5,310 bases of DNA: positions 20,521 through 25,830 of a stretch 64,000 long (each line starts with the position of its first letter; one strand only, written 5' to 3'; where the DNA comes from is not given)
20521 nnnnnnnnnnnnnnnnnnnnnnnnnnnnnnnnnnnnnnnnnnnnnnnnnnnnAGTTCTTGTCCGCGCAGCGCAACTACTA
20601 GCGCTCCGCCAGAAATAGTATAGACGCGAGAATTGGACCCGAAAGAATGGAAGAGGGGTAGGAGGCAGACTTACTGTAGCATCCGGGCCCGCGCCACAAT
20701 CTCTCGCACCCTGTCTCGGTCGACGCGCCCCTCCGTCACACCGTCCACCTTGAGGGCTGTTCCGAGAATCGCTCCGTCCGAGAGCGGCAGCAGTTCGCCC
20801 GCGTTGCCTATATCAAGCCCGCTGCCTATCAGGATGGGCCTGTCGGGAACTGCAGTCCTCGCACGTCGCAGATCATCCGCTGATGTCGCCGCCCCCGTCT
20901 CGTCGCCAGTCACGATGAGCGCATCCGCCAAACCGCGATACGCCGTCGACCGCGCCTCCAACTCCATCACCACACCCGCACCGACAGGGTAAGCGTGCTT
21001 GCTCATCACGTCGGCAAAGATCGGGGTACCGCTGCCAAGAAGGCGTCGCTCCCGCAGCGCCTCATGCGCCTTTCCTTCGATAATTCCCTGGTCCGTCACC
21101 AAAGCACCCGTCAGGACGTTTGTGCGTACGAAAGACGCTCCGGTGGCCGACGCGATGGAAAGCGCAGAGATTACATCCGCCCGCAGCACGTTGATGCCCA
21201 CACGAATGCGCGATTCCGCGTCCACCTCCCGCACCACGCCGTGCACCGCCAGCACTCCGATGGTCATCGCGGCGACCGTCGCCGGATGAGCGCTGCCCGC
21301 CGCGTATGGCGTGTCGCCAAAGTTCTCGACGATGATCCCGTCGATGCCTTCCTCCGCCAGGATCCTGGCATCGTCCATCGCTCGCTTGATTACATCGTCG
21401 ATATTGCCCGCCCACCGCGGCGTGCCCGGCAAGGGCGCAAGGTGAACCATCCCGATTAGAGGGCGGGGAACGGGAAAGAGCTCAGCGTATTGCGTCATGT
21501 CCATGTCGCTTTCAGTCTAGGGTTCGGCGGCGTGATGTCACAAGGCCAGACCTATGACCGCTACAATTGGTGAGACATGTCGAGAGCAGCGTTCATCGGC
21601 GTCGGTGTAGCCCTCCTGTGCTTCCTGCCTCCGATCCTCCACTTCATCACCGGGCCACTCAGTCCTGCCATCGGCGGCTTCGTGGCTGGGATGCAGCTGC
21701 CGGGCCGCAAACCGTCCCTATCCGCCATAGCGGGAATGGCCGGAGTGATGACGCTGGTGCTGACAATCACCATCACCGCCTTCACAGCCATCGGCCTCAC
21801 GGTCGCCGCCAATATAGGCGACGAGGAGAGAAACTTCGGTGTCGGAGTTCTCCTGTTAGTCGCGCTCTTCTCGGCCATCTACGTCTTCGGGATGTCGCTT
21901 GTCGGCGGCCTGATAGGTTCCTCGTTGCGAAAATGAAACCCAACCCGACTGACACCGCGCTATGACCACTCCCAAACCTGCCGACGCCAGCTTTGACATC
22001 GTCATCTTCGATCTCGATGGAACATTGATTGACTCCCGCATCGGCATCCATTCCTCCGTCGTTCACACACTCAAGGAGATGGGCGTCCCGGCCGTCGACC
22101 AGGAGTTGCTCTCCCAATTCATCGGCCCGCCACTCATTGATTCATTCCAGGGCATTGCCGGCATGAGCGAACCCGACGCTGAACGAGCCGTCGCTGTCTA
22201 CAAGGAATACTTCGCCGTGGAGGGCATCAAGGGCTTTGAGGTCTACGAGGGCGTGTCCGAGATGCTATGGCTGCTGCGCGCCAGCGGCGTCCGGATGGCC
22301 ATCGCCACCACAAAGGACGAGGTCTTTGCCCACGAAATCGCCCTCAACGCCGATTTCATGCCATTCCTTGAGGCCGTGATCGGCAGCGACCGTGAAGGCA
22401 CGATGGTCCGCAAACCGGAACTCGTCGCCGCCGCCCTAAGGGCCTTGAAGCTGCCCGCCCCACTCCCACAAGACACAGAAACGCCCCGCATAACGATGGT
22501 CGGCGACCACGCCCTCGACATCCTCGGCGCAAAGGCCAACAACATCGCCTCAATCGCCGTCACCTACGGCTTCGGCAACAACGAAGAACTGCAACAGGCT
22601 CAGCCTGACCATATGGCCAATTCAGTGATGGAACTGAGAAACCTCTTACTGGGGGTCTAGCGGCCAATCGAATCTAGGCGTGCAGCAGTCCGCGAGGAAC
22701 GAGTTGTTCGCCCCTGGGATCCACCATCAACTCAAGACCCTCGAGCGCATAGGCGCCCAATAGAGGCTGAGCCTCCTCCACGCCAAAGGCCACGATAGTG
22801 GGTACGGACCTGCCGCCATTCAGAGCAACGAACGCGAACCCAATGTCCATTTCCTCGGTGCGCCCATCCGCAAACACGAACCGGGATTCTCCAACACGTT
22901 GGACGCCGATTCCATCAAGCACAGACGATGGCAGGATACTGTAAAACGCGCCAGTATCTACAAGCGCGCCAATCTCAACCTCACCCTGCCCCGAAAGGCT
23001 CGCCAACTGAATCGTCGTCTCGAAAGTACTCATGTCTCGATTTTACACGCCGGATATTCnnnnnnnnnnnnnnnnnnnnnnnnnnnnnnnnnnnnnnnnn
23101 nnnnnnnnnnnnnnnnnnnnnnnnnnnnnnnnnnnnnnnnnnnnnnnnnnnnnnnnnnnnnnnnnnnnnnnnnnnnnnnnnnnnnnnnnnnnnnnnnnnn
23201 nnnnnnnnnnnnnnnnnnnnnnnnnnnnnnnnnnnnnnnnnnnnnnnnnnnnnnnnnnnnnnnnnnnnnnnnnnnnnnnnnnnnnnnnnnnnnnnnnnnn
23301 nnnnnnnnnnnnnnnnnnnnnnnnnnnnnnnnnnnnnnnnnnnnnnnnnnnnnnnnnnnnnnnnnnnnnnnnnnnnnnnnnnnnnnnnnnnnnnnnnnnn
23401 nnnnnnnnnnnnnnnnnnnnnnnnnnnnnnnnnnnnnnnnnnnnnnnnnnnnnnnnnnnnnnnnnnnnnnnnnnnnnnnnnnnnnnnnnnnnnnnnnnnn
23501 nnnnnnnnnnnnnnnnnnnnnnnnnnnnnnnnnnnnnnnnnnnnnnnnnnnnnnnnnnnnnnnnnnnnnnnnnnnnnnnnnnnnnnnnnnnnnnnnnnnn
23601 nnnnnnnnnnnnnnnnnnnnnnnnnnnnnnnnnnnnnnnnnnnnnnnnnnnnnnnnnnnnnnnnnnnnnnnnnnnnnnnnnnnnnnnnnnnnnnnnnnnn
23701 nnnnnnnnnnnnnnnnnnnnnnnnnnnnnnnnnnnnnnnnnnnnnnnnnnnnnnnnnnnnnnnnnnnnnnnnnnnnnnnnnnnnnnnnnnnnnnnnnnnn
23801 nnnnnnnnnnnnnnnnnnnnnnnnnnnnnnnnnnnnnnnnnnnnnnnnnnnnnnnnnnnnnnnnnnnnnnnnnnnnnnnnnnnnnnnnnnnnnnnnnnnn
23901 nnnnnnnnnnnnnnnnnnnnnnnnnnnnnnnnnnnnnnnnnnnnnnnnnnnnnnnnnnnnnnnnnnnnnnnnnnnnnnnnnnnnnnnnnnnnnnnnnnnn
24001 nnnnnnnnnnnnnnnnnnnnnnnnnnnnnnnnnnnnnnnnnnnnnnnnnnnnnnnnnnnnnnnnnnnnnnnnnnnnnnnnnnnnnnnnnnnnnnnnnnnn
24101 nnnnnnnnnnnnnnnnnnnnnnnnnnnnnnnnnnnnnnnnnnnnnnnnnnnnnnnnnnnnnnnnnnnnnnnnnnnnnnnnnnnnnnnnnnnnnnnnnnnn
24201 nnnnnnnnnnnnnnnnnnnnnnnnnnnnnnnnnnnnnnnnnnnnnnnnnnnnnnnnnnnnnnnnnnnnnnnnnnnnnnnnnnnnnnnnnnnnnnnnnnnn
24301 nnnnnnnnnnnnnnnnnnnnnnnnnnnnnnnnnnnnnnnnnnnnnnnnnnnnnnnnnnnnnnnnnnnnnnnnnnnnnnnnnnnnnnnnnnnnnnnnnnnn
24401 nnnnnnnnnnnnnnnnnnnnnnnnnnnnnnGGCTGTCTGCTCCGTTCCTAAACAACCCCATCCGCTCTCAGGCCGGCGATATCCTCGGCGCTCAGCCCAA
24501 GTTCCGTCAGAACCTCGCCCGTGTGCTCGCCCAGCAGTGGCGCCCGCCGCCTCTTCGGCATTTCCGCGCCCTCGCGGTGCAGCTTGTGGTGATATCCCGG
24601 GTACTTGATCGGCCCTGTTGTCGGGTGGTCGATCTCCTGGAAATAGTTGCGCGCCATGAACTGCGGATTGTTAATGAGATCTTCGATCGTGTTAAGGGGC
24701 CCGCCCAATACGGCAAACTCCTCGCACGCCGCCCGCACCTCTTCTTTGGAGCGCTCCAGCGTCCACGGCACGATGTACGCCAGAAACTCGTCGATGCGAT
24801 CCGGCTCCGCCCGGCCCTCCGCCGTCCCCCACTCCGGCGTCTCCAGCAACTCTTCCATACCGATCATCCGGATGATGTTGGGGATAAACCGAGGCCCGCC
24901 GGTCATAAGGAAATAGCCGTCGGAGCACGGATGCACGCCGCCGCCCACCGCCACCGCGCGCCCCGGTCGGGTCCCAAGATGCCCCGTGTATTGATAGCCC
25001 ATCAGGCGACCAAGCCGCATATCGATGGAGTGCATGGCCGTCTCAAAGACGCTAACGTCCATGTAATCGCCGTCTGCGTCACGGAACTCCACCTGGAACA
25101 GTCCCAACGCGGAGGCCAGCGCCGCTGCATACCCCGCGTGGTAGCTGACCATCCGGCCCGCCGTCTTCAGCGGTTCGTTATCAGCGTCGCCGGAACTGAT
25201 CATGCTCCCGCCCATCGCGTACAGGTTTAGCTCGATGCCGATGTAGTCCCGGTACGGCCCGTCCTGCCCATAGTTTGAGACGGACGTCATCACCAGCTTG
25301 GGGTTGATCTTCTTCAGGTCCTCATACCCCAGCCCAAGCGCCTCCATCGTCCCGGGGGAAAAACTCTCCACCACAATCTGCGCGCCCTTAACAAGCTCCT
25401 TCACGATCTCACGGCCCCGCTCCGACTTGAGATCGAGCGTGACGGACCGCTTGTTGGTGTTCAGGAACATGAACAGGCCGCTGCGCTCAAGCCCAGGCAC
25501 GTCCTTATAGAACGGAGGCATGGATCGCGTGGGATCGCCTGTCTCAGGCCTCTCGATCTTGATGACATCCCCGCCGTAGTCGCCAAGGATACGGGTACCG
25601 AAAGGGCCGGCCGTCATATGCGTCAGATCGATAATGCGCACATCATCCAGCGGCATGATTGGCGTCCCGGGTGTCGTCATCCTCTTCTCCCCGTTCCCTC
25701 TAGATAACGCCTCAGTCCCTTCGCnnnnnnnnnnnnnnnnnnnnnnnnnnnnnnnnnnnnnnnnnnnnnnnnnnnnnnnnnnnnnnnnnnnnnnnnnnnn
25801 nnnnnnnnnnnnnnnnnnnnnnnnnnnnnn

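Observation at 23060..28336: Tandem duplicated A-B pairs of family-III CoA-transferases, with an A-B fusion elsewhere (61446..63857) supporting a heteromeric A-B enzyme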

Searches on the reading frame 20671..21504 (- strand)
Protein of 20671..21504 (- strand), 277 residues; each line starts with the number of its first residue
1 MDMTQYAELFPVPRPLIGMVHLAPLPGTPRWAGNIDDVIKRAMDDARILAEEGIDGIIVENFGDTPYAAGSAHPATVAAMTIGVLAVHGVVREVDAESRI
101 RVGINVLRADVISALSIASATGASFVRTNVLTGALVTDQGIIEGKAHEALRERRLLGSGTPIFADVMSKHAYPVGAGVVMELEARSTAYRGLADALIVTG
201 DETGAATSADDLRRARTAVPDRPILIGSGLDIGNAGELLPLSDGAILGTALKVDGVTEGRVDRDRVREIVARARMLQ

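Call 18: search_protein_families(library=pfam, proteins=[window:20671-21504:-], max_evalue=0.01)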
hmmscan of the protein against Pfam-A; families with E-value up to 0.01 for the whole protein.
window:20671-21504:- (277 aa): 1 family
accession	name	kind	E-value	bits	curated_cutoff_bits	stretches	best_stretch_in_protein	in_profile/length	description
PF03437.21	BtpA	-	1.3e-79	267.7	30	1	14-273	3-252/254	BtpA family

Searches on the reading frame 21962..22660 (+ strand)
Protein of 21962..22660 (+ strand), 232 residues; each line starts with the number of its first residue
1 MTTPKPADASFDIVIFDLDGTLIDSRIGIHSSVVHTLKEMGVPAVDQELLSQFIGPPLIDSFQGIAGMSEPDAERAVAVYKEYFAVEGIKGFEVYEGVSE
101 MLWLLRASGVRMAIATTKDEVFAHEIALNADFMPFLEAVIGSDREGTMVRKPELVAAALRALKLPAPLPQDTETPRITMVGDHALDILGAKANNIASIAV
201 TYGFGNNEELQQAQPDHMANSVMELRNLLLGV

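Call 18: search_protein_families(library=pfam, proteins=[window:21962-22660:+], max_evalue=0.01)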
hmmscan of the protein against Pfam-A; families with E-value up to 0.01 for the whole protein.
window:21962-22660:+ (232 aa): 4 families
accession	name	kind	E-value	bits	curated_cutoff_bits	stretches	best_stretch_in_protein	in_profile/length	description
PF13419.12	HAD_2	-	7.9e-26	91.7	23.8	1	14-200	1-178/178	Haloacid dehalogenase-like hydrolase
PF00702.32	Hydrolase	-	5.4e-18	66.5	26.4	1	12-192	2-189/191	haloacid dehalogenase-like hydrolase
PF13242.12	Hydrolase_like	-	3e-10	40.3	22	1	150-225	3-75/75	HAD-hyrolase-like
PF12710.13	HAD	-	2.2e-06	28.7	27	1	14-187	1-185/189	haloacid dehalogenase-like hydrolase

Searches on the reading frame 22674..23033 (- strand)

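Call 18: search_protein_families(library=pfam, proteins=[window:22674-23033:-], max_evalue=0.01)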
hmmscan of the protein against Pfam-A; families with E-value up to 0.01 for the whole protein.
window:22674-23033:- (119 aa): 2 families
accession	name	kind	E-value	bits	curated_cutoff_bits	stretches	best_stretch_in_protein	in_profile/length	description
PF13975.11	gag-asp_proteas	-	0.00018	22.5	28.2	1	20-97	9-90/92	gag-polyprotein putative aspartyl protease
PF13650.11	Asp_protease_2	-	0.00045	21.3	24.3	1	19-93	8-87/90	Aspartyl protease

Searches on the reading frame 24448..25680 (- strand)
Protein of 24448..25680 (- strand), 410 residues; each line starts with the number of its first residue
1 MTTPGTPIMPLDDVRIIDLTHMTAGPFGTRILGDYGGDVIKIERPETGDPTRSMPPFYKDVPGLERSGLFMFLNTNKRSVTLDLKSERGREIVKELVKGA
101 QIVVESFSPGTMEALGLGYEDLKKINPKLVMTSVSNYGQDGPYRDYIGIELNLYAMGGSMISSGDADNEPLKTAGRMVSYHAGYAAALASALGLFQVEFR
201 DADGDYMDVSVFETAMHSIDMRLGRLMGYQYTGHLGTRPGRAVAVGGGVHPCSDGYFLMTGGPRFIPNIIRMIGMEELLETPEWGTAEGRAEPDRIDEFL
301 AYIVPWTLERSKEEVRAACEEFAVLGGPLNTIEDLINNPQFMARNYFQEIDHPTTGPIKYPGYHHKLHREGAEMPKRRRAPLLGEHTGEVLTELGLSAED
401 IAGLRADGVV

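Call 7: search_protein_families(library=pfam, proteins=[window:24448-25680:-])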
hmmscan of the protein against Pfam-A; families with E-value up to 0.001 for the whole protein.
window:24448-25680:- (410 aa): 1 family
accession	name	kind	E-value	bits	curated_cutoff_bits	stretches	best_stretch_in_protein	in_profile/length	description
PF02515.22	CoA_transf_3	-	3.4e-91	306.5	23.3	1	11-387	1-366/366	CoA-transferase family III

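Call 8: search_protein_families(library=ncbifam, proteins=[window:24448-25680:-])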
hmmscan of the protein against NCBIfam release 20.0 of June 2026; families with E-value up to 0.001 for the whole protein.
window:24448-25680:- (410 aa): 7 families
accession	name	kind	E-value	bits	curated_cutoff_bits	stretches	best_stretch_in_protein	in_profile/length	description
NF003809.0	PRK05398.1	subfamily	1.2e-64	218.4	442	1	9-410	3-416/416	formyl-CoA transferase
NF052585.1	SucGlutTfsCaiB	equivalog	3.7e-64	216.8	750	1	9-395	6-389/394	succinate--glutarate CoA-transferase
TIGR03253.1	oxalate_frc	equivalog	1.6e-60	205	504.2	2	10-210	3-198/416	formyl-CoA transferase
NF041294.1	Scnl_mescCoAtase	equivalog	1.5e-48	165.9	700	1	11-391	4-380/381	succinyl-CoA:mesaconate CoA-transferase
NF008511.0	PRK11430.1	equivalog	2.4e-45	155.3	522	1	10-366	9-352/381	CoA:oxalate CoA-transferase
NF002914.1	PRK03525.1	equivalog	1.1e-35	123.4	413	1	10-410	9-397/400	L-carnitine CoA-transferase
TIGR04253.1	mesacon_CoA_iso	equivalog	3.1e-13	49.5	725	2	12-160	4-149/403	2-methylfumaryl-CoA isomerase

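Call 10: search_solved_structures(query=window:24448-25680:-, show_alignments=2, max_evalue=1e-10)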
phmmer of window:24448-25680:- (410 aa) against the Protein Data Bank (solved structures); distinct sequences matched with E-value up to 1e-10: 35.
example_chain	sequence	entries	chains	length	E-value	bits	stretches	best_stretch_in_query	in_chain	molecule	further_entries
9br6_A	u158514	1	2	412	5.8e-52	180.2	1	7-394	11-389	Succinate--hydroxymethylglutarate CoA-transferase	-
4ed9_A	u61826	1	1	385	9.9e-52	179.5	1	9-394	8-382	CAIB/BAIF family protein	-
9br7_A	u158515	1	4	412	1.5e-51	178.9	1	7-394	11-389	Succinate--hydroxymethylglutarate CoA-transferase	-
10uh_A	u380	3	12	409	1.6e-51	178.8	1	9-410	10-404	Formyl-coenzyme a transferase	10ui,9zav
9fn0_A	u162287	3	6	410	1.1e-47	166.2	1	14-409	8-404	Subunit of Benzylsuccinate CoA-transferase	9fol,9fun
2vjp_A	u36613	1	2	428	2.7e-45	158.3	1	9-239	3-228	FORMYL-COENZYME A TRANSFERASE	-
1t3z_A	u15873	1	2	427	3.3e-45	158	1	9-239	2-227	Formyl-coenzyme A transferase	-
2vjo_A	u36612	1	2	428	6.9e-45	156.9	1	9-239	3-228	FORMYL-COENZYME A TRANSFERASE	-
1vgq_A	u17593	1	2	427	7.7e-45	156.8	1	9-239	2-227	Formyl-coenzyme A transferase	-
2vjk_A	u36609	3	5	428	9.5e-45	156.5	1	9-239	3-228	FORMYL-COENZYME A TRANSFERASE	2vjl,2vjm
2vjm_B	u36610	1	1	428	9.6e-45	156.5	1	9-239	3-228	FORMYL-COENZYME A TRANSFERASE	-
1vgr_A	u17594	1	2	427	1e-44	156.4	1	9-239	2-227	Formyl-coenzyme A transferase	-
1t4c_A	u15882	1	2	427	1.1e-44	156.3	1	9-239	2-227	Formyl-CoA:oxalate CoA-transferase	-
2vjq_A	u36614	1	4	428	1.3e-44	156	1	9-239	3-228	FORMYL-COENZYME A TRANSFERASE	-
2vjn_A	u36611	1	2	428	1.3e-44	156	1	9-239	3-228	FORMYL-COENZYME A TRANSFERASE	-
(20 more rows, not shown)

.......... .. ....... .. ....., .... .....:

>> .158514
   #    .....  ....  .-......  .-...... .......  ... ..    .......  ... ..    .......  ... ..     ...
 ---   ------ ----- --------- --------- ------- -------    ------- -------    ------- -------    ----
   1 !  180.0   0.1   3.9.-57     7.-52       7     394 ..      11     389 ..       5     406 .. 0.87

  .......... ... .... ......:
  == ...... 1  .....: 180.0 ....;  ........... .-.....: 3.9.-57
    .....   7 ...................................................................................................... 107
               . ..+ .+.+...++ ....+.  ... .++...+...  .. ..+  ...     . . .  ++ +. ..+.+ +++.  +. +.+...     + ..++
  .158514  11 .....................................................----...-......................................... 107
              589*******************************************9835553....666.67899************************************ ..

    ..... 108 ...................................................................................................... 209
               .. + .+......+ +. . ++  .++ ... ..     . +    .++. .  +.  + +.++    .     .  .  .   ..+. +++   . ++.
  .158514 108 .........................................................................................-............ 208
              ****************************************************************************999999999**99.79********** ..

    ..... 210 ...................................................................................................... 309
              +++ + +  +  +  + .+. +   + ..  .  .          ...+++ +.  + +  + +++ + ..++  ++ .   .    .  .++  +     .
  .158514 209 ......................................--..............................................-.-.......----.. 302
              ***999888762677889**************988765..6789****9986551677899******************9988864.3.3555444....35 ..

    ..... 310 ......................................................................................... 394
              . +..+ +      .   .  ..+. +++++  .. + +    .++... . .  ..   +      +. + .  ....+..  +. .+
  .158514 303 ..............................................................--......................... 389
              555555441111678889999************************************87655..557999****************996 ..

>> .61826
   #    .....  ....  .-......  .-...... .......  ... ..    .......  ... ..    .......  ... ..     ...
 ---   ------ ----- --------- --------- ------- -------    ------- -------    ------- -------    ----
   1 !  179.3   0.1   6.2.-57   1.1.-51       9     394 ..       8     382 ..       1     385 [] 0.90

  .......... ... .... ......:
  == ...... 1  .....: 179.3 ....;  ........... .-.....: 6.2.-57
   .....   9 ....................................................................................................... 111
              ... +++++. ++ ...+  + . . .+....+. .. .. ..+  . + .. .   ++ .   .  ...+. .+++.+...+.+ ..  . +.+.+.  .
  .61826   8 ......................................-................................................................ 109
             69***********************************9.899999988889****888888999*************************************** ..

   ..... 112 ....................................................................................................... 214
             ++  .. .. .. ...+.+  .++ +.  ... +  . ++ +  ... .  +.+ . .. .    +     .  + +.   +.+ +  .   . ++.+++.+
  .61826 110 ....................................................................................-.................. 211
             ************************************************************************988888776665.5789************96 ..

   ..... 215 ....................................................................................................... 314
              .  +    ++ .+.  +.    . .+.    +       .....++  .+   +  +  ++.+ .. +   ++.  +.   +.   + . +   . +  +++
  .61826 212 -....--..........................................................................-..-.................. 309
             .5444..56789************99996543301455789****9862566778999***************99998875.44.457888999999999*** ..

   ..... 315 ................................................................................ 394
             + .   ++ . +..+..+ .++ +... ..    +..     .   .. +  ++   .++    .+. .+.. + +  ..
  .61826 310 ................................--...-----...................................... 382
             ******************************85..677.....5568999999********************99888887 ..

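Call 21: find_encoding_contigs(protein=window:24448-25680:-, flank=10000, max_places=6)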
Protein window:24448-25680:- (410 aa): no gene with exactly this product is on record in the collection.

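Call 58: search_protein_representatives(protein=window:24448-25680:-)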
Query: 410 residues. Proteins with E-value up to 0.001 (for the whole library): 57527; up to 1e-10: 28938; up to 1e-30: 6562. The best 150 are listed.
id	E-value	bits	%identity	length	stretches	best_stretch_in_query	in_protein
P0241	1.2e-177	607.4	45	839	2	8-393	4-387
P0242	6.6e-158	542.4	51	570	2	8-397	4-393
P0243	2.2e-140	484.7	55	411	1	7-410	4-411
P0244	9.3e-126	436.5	37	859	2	9-393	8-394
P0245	6.9e-123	427.1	37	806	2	9-390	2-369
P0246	2.0e-122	425.6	36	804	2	11-391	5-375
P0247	2.0e-121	422.3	35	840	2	11-403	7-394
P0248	2.2e-119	415.5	36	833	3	10-393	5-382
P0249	2.2e-115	402.4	48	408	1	9-410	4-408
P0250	2.3e-115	402.3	36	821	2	11-397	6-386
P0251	5.5e-113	394.5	34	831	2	9-410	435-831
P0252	8.4e-113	393.9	36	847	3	10-387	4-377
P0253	1.5e-112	393.0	36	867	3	11-394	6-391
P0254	6.3e-112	391.0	36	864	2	10-394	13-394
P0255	6.7e-112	390.9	36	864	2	11-399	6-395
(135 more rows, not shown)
